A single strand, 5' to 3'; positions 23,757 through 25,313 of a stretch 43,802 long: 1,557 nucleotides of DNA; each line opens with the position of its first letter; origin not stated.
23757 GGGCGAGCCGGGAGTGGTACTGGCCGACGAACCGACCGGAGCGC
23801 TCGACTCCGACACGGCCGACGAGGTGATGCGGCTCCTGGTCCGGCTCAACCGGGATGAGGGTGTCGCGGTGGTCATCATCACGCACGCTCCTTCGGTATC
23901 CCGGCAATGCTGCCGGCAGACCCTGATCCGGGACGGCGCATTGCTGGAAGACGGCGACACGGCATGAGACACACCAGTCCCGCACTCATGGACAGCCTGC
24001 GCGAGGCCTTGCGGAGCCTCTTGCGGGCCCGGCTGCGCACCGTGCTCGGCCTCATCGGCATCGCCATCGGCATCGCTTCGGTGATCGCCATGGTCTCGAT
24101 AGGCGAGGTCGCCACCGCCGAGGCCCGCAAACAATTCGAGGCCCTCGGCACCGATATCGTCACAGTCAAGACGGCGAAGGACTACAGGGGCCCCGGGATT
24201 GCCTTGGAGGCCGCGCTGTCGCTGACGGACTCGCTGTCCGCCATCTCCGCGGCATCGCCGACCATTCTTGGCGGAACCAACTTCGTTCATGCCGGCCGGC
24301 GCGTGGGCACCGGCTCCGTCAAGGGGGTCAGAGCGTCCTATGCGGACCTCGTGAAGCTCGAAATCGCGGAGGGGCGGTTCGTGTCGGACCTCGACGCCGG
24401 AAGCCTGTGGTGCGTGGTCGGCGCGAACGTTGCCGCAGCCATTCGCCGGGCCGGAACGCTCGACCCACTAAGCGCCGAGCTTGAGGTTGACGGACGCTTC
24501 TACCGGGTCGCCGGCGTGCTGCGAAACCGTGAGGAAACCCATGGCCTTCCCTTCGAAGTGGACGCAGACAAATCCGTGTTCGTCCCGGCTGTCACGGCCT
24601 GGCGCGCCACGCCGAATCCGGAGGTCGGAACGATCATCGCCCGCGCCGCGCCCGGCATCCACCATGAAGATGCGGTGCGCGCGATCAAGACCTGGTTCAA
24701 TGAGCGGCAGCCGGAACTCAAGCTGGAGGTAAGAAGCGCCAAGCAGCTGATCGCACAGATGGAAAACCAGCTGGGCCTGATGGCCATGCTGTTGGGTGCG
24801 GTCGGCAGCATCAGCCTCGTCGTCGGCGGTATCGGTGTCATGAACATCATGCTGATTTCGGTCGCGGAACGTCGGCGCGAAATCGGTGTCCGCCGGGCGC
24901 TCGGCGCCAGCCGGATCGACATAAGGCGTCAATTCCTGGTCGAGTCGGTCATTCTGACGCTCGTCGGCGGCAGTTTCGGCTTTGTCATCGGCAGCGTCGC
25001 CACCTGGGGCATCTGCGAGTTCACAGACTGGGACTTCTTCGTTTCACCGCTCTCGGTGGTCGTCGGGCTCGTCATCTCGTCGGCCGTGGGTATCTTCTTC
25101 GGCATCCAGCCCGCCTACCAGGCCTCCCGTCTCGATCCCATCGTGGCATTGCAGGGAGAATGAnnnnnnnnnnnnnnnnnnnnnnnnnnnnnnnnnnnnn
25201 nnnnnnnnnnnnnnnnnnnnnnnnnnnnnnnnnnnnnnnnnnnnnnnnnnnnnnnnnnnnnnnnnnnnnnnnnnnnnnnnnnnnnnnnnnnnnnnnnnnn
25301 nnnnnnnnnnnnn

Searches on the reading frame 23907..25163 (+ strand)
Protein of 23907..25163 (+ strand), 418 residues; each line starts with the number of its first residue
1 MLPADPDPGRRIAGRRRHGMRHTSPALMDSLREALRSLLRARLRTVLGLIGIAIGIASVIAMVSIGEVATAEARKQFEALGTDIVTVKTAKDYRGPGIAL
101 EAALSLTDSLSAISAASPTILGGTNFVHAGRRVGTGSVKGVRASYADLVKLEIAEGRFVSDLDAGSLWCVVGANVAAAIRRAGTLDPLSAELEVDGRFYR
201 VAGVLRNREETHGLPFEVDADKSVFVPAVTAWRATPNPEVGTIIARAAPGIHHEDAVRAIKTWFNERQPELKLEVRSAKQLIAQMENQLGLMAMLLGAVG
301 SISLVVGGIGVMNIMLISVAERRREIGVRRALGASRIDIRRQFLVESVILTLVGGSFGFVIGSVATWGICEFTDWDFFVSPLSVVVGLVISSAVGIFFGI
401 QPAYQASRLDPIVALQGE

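Call 14: search_protein_families(library=pfam, proteins=[window:23907-25163:+], max_evalue=0.01)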
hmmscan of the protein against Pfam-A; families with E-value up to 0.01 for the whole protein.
window:23907-25163:+ (418 aa): 2 families
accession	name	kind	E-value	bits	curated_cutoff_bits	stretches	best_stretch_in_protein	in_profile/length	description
PF12704.14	MacB_PCD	-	3.1e-28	99.9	27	1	45-261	1-205/207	MacB-like periplasmic core domain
PF02687.27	FtsX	-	1.3e-19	70.9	25.5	1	299-411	3-120/120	FtsX-like permease C-terminal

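Call 28: search_protein_families(library=ncbifam, proteins=[window:23907-25163:+], max_evalue=0.001)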
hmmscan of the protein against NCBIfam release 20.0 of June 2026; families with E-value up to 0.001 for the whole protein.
window:23907-25163:+ (418 aa): 8 families
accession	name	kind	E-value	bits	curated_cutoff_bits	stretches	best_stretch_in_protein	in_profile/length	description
NF007826.0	PRK10535.1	equivalog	6.7e-50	170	966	1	19-416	246-646/648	macrolide ABC transporter ATP-binding protein/permease MacB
TIGR03434.1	ADOP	subfamily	1.1e-30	106.4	622.3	1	28-416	2-400/803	ADOP family duplicated permease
TIGR02212.1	lolCE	equivalog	1.6e-10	40.5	362.45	1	305-417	278-410/411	lipoprotein-releasing ABC transporter permease subunit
NF038346.1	FtsX_actino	exception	8.1e-08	32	250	1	274-364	161-251/308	permease-like cell division protein FtsX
TIGR00439.2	FtsX_Gneg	equivalog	1e-05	24.9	255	1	280-369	154-243/292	permease-like cell division protein FtsX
NF038347.1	FtsX_Gpos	exception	0.00011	21.7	225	1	313-361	188-236/296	permease-like cell division protein FtsX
NF008357.0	PRK11146.1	exception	0.00017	20.5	439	0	305-370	279-346/414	lipoprotein-releasing ABC transporter permease subunit LolE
NF041854.1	ABC_perm_YbbP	equivalog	0.00035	18.6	999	1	276-370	674-761/806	putative ABC transporter permease subunit YbbP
